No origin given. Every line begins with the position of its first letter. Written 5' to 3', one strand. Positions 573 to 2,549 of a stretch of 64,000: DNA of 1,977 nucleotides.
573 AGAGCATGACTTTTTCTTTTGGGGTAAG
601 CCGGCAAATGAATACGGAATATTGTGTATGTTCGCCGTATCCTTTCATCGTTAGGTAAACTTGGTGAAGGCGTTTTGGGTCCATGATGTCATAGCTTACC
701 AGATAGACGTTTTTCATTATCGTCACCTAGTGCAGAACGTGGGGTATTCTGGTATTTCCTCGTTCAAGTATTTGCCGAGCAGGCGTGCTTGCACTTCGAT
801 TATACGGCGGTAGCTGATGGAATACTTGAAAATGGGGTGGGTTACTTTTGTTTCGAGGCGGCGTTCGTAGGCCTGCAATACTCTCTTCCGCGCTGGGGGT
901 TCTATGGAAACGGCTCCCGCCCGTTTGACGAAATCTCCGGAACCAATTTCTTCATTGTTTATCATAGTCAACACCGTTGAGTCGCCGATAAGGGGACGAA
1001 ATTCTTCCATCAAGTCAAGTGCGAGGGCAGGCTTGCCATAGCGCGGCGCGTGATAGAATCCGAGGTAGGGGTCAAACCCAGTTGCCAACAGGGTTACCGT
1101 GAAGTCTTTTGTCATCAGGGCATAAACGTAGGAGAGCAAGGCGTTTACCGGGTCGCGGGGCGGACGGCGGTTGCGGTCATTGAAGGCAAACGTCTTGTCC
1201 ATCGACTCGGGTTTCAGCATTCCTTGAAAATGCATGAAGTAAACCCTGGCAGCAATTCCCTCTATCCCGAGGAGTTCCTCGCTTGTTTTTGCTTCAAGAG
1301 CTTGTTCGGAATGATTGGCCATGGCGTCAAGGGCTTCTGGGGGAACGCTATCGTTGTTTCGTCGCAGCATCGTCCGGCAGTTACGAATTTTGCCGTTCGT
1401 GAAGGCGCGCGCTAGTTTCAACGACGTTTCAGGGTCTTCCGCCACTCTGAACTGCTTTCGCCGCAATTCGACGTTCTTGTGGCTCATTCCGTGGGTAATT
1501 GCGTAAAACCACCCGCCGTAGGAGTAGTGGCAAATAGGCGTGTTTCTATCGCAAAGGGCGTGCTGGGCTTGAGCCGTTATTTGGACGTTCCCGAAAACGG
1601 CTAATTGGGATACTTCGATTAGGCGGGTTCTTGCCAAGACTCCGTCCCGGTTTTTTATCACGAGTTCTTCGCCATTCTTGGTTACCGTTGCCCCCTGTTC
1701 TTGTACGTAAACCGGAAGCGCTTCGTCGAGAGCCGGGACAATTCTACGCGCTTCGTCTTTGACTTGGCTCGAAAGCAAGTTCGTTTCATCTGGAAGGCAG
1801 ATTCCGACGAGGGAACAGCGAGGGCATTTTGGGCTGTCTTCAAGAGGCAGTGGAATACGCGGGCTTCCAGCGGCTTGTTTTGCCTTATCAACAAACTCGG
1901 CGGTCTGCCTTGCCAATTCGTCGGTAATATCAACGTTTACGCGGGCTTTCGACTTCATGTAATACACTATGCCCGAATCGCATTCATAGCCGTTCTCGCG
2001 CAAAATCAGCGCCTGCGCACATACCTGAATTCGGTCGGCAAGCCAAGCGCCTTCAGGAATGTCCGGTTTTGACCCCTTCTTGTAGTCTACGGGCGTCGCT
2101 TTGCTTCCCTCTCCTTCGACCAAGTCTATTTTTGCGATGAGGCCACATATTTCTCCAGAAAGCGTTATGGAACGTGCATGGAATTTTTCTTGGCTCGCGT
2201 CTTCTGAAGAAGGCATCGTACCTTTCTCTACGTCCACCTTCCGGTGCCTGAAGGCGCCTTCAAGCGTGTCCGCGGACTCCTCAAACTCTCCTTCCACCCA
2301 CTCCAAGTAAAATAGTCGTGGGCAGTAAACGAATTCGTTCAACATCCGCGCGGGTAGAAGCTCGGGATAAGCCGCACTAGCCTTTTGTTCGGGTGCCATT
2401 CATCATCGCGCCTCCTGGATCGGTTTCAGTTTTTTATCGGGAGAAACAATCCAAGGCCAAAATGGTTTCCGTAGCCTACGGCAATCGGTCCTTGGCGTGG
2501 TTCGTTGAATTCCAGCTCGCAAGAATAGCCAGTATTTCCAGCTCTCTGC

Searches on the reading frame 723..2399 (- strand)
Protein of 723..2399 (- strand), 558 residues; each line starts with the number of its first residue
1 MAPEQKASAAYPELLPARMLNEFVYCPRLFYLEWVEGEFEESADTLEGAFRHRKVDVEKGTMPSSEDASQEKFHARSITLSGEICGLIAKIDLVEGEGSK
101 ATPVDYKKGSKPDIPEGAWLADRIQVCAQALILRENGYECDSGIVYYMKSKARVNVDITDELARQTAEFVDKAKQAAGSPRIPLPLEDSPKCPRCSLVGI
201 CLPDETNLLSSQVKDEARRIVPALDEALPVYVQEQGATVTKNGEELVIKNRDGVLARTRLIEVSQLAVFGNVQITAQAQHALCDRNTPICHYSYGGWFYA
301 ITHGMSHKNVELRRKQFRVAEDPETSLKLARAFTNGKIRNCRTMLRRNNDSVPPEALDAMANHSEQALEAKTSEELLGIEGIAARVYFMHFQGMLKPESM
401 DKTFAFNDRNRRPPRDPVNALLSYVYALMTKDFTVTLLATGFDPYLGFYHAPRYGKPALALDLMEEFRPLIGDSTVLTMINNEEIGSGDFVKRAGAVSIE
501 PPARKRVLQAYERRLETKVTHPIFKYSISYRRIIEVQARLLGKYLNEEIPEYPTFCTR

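Call 38: find_encoding_contigs(protein=window:723-2399:-, flank=10000, max_places=6)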
Protein window:723-2399:- (558 aa): 2 contigs read that carry it; 2 places shown.
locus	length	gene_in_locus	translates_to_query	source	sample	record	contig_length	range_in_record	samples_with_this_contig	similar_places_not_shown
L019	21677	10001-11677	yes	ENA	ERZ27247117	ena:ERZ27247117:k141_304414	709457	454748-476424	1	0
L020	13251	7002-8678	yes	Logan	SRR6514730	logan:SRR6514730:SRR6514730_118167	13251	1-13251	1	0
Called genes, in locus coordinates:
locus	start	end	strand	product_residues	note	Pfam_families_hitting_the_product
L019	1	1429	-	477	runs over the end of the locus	PF01637:ATPase_2 (faint), PF13173:AAA_14, PF13401:AAA_22 (faint), PF13635:DUF4143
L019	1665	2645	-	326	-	PF01609:DDE_Tnp_1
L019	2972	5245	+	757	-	PF00270:DEAD (weak), PF00271:Helicase_C, PF22590:Cas3-like_C_2, PF18019:Cas3_HD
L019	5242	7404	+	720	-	-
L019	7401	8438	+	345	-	PF09617:Cas_GSU0053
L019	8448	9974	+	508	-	-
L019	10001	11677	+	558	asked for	PF01930:Cas_Cas4, PF12705:PDDEXK_1 (weak), PF01867:Cas_Cas1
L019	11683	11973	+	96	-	PF09827:CRISPR_Cas2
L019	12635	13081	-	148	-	-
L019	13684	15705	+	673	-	PF16656:Pur_ac_phosph_N (faint)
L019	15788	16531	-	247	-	PF19502:DUF6036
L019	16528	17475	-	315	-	PF01047:MarR (faint), PF01978:TrmB (faint), PF12802:MarR_2 (faint), PF01022:HTH_5 (faint), PF25213:HVO_A0261_N (faint), PF13545:HTH_Crp_2 (faint), PF09339:HTH_IclR (weak)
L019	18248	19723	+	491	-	-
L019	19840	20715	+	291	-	PF01891:CbiM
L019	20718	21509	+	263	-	PF01171:ATP_bind_3 (faint)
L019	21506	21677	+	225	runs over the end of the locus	PF00731:AIRC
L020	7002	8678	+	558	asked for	PF01930:Cas_Cas4, PF12705:PDDEXK_1 (weak), PF01867:Cas_Cas1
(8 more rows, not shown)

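Call 49: find_homologous_proteins(query=L019:18248-19723:+, max_evalue=1e-20)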
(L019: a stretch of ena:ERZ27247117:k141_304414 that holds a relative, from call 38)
Query L019:18248-19723:+ (491 aa): 4 proteins with E <= 1e-20 among 8000 candidates.
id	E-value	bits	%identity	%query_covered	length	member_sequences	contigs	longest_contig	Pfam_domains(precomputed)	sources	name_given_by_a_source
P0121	0.0e+0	1055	100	99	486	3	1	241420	-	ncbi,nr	ncbi:hypothetical protein KJ765_05660 [Candidatus Micrarchaeota archaeon]|nr:hypothetical protein [C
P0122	1.2e-143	497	46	99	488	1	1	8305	-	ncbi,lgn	-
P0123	5.0e-129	449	45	95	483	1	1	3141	-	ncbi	-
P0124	8.2e-115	402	40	98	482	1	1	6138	-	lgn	-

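Call 50: find_encoding_contigs(protein=P0121, flank=10000, max_places=10)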
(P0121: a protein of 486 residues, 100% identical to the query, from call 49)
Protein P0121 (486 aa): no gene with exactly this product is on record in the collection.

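Call 51: find_encoding_contigs(protein=P0122, flank=10000, max_places=10)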
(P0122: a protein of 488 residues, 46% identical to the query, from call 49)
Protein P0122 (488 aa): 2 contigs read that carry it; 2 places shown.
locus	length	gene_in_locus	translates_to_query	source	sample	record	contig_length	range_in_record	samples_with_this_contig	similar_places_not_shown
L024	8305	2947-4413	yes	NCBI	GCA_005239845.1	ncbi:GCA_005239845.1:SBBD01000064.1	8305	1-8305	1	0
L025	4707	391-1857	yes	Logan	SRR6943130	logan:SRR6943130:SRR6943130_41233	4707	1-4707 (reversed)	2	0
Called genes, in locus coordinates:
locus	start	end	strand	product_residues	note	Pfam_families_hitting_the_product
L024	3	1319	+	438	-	?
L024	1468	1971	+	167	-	-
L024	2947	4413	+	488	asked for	-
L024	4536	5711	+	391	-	PF12832:MFS_1_like, PF13347:MFS_2 (weak), PF00083:Sugar_tr, PF07690:MFS_1, PF12832:MFS_1_like (weak), PF07690:MFS_1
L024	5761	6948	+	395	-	PF00155:Aminotran_1_2 (weak), PF00266:Aminotran_5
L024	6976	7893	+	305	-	PF13462:Thioredoxin_4, PF01323:DSBA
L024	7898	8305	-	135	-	?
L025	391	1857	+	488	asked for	-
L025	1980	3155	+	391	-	PF12832:MFS_1_like, PF13347:MFS_2 (weak), PF00083:Sugar_tr, PF07690:MFS_1, PF12832:MFS_1_like (weak), PF07690:MFS_1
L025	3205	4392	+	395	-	PF00155:Aminotran_1_2 (weak), PF00266:Aminotran_5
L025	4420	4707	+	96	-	?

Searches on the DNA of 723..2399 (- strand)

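Call 42: search_rna_families(source=L019, start=12000, end=21677, threshold=gathering)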
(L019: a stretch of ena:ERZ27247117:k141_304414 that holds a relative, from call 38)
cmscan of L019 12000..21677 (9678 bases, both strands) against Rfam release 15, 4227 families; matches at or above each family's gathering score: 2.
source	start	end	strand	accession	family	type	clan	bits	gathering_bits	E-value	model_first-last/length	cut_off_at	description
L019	17806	17939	-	RF00005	tRNA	Gene; tRNA;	CL00001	48.5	29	3.9e-08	1-71/71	no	tRNA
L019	18021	18159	-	RF00005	tRNA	Gene; tRNA;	CL00001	45.7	29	2.3e-07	1-71/71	no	tRNA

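Call 53: search_rna_families(sources=[L024, L025, L008, L004, L003, L005], threshold=gathering)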
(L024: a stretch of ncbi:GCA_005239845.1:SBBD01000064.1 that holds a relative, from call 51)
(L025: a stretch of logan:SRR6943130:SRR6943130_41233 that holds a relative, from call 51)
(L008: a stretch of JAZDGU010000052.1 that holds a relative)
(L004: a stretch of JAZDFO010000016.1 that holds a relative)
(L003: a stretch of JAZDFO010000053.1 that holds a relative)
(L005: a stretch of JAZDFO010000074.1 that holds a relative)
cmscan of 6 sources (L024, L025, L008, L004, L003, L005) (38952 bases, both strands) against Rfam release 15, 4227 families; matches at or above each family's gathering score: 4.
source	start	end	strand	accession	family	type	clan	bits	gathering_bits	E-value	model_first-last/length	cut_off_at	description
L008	1976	2048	-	RF00005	tRNA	Gene; tRNA;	CL00001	64.3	29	6.9e-12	1-71/71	no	tRNA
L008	6922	7006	-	RF00005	tRNA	Gene; tRNA;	CL00001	57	29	7.2e-10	1-71/71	no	tRNA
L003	1251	1368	+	RF00005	tRNA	Gene; tRNA;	CL00001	56.8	29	8.1e-10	1-71/71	no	tRNA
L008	2089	2249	-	RF00005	tRNA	Gene; tRNA;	CL00001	47.1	29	3.9e-07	1-71/71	no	tRNA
